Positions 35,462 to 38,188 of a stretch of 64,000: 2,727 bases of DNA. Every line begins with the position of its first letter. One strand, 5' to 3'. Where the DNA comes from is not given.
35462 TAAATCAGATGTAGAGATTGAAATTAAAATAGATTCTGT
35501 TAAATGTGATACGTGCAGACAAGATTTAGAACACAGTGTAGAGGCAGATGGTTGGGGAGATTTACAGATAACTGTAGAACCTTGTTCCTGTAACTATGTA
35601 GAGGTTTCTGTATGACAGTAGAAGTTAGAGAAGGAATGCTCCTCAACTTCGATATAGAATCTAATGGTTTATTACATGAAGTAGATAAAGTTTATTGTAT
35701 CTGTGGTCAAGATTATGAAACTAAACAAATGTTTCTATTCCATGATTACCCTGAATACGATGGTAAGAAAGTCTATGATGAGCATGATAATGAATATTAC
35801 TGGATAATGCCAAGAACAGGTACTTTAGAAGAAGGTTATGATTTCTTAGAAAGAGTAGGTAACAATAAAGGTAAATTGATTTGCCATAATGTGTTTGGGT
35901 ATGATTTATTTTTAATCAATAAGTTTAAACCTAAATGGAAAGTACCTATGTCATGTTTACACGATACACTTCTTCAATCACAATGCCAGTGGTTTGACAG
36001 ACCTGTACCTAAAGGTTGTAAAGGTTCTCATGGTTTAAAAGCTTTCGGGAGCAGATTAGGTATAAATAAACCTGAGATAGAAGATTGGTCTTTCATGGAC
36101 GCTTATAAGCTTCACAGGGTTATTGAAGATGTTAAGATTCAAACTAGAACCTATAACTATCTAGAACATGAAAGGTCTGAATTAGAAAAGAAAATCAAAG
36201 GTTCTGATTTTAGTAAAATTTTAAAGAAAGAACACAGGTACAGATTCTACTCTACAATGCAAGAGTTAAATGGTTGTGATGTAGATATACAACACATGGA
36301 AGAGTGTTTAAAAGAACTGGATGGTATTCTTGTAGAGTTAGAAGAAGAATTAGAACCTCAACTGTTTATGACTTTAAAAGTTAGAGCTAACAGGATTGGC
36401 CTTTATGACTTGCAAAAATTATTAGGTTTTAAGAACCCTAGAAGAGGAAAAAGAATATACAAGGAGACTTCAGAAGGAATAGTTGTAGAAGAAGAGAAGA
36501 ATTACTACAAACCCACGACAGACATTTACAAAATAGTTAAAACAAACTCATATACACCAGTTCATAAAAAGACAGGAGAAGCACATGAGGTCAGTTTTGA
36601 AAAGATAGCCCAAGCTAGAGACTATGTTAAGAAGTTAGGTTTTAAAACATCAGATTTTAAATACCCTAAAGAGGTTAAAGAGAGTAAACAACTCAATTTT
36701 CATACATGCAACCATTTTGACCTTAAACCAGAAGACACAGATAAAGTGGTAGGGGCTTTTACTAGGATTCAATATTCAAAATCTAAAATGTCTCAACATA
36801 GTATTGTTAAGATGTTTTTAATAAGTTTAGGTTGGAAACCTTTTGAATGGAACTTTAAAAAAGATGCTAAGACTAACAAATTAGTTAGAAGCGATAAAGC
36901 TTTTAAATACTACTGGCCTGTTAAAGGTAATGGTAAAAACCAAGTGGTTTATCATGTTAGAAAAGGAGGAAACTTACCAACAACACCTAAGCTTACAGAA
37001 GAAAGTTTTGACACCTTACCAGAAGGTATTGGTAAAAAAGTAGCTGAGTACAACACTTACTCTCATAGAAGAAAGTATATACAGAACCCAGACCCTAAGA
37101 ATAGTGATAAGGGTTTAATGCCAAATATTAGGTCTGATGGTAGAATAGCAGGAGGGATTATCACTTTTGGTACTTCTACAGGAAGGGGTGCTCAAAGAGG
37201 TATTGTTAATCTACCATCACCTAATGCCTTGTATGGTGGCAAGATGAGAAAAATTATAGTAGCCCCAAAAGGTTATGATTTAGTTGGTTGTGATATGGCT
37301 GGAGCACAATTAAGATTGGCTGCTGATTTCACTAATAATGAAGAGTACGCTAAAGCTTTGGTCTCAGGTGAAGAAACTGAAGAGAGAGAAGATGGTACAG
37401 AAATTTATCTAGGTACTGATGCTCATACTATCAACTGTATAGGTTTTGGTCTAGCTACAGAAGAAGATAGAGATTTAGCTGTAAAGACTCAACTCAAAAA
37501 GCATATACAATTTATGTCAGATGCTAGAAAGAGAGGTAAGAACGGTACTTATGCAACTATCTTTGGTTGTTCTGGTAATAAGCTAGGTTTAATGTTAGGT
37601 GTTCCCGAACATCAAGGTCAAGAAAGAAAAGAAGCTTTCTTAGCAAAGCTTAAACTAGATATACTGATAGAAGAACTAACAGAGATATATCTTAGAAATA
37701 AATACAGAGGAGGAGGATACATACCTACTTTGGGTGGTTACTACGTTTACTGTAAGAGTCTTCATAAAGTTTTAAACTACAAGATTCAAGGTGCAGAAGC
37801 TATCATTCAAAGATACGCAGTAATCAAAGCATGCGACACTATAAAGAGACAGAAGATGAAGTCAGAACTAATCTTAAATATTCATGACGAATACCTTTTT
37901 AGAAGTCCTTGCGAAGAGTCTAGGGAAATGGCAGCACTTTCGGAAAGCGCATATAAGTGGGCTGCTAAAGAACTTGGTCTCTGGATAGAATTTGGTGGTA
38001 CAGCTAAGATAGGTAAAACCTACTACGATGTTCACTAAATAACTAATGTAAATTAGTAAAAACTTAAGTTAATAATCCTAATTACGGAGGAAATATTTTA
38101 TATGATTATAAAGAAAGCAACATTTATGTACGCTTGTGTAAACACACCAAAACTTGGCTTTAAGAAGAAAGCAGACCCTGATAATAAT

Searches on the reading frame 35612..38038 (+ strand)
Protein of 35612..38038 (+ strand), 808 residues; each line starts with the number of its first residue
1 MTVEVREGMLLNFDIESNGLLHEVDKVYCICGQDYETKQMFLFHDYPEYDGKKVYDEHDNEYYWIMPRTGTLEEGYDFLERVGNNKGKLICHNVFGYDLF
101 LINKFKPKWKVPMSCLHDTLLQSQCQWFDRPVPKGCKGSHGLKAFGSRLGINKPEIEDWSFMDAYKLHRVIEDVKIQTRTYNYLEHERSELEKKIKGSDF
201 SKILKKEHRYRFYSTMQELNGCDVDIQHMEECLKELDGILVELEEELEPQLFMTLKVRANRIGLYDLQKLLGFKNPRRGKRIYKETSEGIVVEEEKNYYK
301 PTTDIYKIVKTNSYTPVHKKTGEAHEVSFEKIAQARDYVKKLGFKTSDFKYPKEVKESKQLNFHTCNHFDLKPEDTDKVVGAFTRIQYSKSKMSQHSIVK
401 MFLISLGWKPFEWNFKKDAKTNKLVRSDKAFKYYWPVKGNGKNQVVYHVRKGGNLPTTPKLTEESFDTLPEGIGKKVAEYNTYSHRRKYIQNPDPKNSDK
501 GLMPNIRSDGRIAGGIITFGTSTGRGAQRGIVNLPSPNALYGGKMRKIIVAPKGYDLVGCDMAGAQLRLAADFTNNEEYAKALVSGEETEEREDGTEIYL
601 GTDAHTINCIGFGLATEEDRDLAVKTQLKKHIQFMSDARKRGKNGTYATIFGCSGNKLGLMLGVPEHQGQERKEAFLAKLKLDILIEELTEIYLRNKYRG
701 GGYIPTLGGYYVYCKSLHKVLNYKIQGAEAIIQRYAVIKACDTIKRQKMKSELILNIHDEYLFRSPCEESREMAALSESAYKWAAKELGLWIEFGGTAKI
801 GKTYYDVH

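Call 11: search_protein_families(library=pfam, proteins=[window:35612-38038:+])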
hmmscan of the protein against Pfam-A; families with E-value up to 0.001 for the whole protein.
window:35612-38038:+ (808 aa): 1 family
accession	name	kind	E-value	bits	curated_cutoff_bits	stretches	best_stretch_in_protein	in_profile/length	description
PF00476.26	DNA_pol_A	-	2.4e-19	70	34.3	1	501-805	95-380/381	DNA polymerase family A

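Call 13: search_dna_similar(query=window:35612-38038:+, collection=phages, mode=protein, max_rows=20)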
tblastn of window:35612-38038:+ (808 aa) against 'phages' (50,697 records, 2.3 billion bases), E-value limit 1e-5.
Records with a match: 2038; places in all: 2041; records where one place covers at least 80% of the query: 430.
Best place of each record, by identity: <60% 2038.
By first word of the organism name: Escherichia 571; Pseudomonas 298; Vibrio 207; Klebsiella 148; Salmonella 146; Erwinia 53; Shigella 37; Aeromonas 33; Pectobacterium 31; Yersinia 30; and 69 more.
By host as written in the record: - 405; Escherichia coli 181; Pseudomonas aeruginosa 96; Klebsiella pneumoniae 60; Pseudomonas aeruginosa PAO1 43; Escherichia coli K-12 MG1655 42; Escherichia coli K-12 24; Campylobacter jejuni 22; and 505 more.
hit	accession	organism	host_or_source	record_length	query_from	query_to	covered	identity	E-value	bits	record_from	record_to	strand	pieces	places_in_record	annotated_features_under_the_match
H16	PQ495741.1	Aeromonas phage PhAER-4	Aeromonas sp.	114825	10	808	99%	41.4%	2e-169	548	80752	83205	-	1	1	hypothetical protein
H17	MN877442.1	Alteromonas phage vB_AmeM_PT11-V22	Alteromonas sp.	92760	10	808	99%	41.1%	1e-172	558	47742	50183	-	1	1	DNA polymerase I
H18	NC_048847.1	Alteromonas phage vB_AmeM_PT11-V22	Alteromonas sp.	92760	10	808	99%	41.1%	1e-172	558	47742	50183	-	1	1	DNA polymerase I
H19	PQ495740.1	Aeromonas phage PhAER-3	Aeromonas sp.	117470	10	808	99%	41.0%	4e-170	551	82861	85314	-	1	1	hypothetical protein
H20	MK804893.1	Aeromonas phage 2L372D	Aeromonas hydrophila;Aeromonas ...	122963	10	758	93%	43.3%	2e-163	531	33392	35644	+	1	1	DNA polymerase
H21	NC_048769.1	Aeromonas phage 2L372D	Aeromonas hydrophila;Aeromonas ...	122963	10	758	93%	43.3%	2e-163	531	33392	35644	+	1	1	DNA polymerase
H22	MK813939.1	Aeromonas phage 4L372D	Aeromonas hydrophila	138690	10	758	93%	43.3%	2e-163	531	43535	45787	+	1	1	4L372D_090: DNA polymerase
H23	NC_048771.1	Aeromonas phage 4L372D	Aeromonas hydrophila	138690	10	758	93%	43.3%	2e-163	531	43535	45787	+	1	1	4L372D_090: DNA polymerase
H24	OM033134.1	Aeromonas phage phiA009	Aeromonas sp.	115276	10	758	93%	42.9%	4e-163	530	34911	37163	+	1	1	DNA polymerase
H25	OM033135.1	Aeromonas phage phiA019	Aeromonas sp.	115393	10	758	93%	42.9%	4e-163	530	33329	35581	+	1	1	DNA polymerase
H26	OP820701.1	Aeromonas phage vB_AdhM_TS9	Aeromonas dhakensis AM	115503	10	737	90%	43.8%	4e-163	530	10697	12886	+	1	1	hypothetical protein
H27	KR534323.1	Pseudoalteromonas phage H101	Pseudoalteromonas marina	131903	14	808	98%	38.4%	4e-148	487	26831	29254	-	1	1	DNA polymerase I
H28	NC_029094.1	Pseudoalteromonas phage H101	Pseudoalteromonas marina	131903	14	808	98%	38.4%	4e-148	487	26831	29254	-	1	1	DNA polymerase I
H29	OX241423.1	Vibrio phage 249E41-1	Seawater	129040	14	758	92%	40.5%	6e-144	475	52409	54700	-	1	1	ribonuclease H-like domain protein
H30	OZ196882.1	Vibrio phage PS17B-2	Seawater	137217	14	758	92%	40.5%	6e-144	475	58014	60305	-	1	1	DNA polymerase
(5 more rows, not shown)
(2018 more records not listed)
